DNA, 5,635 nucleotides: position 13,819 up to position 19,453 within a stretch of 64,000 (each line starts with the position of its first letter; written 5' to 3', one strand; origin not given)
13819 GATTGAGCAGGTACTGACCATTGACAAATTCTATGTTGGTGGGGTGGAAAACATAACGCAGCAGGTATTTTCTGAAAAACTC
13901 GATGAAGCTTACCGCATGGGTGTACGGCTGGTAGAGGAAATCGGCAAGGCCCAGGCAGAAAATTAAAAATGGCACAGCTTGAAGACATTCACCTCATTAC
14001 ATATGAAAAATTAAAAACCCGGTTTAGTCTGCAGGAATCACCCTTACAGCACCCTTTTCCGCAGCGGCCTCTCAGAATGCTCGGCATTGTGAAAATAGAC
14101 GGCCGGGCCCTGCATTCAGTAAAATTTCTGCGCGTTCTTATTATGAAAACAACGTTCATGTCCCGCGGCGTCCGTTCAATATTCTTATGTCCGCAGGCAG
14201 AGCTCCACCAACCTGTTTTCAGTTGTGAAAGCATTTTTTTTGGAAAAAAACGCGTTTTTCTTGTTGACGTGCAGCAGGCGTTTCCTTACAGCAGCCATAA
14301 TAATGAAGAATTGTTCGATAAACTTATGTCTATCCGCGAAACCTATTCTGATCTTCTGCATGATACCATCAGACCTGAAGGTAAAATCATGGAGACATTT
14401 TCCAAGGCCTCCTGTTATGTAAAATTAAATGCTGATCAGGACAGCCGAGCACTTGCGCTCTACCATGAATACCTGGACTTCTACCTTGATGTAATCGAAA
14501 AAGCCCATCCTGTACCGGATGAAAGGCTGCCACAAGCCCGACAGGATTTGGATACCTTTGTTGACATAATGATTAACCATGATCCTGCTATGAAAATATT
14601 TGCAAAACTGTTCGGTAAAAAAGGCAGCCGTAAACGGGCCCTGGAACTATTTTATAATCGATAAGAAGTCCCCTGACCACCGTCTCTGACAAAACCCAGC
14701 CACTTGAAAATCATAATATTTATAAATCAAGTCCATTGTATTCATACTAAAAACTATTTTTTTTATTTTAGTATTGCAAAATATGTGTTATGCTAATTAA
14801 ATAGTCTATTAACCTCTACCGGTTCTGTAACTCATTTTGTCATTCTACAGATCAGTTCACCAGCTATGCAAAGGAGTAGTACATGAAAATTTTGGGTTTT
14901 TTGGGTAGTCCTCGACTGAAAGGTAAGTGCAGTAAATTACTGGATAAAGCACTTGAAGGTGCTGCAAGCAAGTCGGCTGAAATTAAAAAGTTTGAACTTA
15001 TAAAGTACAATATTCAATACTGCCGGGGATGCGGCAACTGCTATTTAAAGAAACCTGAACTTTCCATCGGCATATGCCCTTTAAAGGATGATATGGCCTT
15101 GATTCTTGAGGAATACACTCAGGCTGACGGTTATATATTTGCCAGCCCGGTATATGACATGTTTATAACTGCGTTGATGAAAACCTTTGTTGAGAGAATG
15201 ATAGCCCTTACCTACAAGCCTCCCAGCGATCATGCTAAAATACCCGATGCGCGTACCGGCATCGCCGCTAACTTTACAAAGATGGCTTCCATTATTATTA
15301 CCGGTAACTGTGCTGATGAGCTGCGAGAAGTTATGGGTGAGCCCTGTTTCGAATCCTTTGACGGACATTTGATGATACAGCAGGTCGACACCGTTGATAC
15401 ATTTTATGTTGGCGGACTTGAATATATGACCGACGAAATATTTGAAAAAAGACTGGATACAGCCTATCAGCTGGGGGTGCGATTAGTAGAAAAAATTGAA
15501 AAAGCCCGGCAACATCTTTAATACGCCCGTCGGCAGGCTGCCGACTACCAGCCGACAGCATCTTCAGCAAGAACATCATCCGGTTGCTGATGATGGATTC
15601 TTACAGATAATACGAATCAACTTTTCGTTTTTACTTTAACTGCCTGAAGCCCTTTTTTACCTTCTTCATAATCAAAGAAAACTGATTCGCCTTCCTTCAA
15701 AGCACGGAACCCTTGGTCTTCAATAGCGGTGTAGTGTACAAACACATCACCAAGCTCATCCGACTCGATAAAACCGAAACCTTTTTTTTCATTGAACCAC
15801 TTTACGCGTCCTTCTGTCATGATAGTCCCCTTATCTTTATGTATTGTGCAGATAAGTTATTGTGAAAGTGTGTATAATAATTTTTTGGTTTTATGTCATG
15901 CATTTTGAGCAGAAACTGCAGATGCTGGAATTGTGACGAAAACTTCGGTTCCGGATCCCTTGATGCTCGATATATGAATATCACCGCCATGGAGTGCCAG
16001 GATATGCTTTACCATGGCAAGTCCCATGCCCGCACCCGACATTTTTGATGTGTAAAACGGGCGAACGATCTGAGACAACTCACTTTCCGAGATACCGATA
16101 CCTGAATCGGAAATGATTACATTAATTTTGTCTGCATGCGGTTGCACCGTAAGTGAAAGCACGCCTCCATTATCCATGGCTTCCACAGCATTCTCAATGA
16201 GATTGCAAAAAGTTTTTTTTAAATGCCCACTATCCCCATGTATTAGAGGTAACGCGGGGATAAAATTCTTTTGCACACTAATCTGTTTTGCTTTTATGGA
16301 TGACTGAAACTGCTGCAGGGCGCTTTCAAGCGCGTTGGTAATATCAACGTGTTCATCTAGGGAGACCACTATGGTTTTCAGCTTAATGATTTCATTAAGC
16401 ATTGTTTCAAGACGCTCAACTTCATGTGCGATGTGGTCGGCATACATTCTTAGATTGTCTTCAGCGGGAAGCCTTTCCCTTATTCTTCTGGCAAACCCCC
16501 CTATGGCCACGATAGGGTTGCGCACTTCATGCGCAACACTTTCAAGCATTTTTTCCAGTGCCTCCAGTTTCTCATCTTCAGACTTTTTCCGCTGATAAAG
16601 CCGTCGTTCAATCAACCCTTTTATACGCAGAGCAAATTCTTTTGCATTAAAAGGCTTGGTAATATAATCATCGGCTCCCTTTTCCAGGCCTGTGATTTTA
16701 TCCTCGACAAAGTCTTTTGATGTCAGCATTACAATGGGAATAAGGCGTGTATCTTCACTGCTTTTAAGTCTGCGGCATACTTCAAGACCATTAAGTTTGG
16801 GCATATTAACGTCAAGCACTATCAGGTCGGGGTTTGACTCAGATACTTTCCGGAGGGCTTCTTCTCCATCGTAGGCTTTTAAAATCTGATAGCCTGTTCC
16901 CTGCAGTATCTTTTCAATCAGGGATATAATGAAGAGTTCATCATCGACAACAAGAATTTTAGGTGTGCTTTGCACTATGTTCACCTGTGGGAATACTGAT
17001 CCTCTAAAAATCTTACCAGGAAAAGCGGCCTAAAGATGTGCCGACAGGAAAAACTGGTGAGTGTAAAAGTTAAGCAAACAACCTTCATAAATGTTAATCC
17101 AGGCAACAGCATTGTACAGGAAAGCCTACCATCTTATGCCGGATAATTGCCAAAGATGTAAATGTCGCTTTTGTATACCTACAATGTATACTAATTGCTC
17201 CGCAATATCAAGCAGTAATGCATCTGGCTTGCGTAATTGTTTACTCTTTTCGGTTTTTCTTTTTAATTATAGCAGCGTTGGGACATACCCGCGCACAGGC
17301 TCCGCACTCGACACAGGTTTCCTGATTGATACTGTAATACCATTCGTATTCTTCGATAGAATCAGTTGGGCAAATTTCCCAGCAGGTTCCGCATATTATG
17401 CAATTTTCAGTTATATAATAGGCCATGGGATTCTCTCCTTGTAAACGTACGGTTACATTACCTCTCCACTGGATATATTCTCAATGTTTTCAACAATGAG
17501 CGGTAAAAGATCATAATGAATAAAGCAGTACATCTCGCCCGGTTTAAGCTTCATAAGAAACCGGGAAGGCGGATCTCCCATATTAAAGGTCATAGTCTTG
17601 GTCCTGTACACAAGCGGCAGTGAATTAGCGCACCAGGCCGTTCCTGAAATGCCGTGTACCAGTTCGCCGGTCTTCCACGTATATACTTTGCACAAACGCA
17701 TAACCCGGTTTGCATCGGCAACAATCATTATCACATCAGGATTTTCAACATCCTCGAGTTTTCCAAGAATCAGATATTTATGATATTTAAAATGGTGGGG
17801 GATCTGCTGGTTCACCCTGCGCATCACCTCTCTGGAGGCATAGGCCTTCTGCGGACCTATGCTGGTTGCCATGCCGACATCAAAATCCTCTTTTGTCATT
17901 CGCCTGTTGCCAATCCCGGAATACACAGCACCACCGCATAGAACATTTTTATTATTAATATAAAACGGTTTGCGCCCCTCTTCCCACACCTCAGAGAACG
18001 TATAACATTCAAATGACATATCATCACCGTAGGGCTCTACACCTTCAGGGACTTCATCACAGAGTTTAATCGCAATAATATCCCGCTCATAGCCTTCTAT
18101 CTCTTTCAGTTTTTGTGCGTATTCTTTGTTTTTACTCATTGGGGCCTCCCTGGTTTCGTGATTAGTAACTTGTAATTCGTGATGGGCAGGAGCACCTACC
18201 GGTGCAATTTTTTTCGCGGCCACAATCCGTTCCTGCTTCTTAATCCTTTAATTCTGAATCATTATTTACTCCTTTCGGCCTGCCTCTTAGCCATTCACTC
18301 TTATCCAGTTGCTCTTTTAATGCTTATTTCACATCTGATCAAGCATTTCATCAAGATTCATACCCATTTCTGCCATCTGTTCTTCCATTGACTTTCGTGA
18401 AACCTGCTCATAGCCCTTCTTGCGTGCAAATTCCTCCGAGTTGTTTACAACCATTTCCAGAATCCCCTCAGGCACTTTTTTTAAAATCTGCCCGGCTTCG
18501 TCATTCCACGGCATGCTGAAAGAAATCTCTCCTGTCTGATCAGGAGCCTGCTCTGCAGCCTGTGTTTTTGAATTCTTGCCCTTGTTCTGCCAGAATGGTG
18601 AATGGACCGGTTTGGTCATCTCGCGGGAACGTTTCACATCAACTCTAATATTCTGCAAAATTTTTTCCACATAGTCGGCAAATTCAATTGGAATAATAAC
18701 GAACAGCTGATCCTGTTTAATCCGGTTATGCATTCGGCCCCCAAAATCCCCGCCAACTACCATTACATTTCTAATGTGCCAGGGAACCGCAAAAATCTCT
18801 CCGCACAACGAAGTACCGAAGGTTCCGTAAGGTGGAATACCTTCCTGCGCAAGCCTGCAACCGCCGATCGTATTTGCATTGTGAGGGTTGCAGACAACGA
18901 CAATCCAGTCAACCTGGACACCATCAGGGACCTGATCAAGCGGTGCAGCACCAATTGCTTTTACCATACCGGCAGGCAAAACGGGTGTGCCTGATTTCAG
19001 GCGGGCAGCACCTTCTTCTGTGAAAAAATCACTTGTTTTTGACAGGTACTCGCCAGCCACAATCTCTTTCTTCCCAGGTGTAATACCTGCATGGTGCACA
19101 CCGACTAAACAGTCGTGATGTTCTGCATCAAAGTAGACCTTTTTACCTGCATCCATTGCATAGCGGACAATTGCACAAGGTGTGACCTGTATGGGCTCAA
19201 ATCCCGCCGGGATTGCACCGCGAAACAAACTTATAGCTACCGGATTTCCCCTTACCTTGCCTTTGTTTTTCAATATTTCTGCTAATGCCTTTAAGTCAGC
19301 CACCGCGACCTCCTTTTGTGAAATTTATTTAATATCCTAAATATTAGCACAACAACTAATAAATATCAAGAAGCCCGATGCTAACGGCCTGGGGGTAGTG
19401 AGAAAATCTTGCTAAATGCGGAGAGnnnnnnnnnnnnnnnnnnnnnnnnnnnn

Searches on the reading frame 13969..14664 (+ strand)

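Call 77: search_protein_families(library=pfam, proteins=[window:13969-14664:+], max_evalue=0.001)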
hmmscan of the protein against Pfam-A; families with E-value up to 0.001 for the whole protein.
window:13969-14664:+ (231 aa): 1 family
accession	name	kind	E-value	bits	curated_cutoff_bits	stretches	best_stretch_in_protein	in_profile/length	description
PF05996.17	Fe_bilin_red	-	2.9e-14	53.7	31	1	14-220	7-218/228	Ferredoxin-dependent bilin reductase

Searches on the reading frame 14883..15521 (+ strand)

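Call 77: search_protein_families(library=pfam, proteins=[window:14883-15521:+], max_evalue=0.001)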
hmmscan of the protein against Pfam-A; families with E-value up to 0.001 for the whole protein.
window:14883-15521:+ (212 aa): 2 families
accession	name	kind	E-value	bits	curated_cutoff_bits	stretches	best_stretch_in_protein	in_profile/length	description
PF03358.20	FMN_red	-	1.7e-17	63.8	24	1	1-108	1-98/152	NADPH-dependent FMN reductase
PF02525.22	Flavodoxin_2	-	1.8e-06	28.2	27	1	1-113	1-112/198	Flavodoxin-like fold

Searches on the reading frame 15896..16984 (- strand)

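Call 77: search_protein_families(library=pfam, proteins=[window:15896-16984:-], max_evalue=0.001)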
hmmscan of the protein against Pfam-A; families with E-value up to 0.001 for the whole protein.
window:15896-16984:- (362 aa): 4 families
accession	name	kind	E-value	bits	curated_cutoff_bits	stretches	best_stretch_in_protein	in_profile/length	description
PF00072.30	Response_reg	-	3.9e-30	104.7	30.2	1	10-121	1-110/111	Response regulator receiver domain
PF02518.31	HATPase_c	-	1.5e-22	80.5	26.4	1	250-354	1-109/111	Histidine kinase-, DNA gyrase B-, and HSP90-like ATPase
PF00512.31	HisKA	-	3.3e-10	40.3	26.9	1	143-202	2-60/66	His Kinase A (phospho-acceptor) domain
PF23198.2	PDE8A_N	-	0.0003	21.1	29.6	0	30-95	33-99/147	PDE8A-like, N-terminal domain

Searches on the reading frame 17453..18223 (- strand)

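Call 77: search_protein_families(library=pfam, proteins=[window:17453-18223:-], max_evalue=0.001)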
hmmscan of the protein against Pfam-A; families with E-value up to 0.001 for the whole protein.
window:17453-18223:- (256 aa): 1 family
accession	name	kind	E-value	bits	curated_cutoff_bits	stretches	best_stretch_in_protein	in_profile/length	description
PF02596.20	DUF169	-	6.7e-27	95.1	27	1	38-246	1-209/209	Uncharacterised ArCR, COG2043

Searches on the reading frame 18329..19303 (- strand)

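Call 77: search_protein_families(library=pfam, proteins=[window:18329-19303:-], max_evalue=0.001)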
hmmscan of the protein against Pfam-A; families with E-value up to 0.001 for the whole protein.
window:18329-19303:- (324 aa): 2 families
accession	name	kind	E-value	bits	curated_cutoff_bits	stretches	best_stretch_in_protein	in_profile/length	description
PF02596.20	DUF169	-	4e-26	92.6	27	1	11-210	2-204/209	Uncharacterised ArCR, COG2043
PF08369.16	PCP_red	-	2.2e-05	24.8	32.5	1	266-307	1-42/45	Proto-chlorophyllide reductase 57 kD subunit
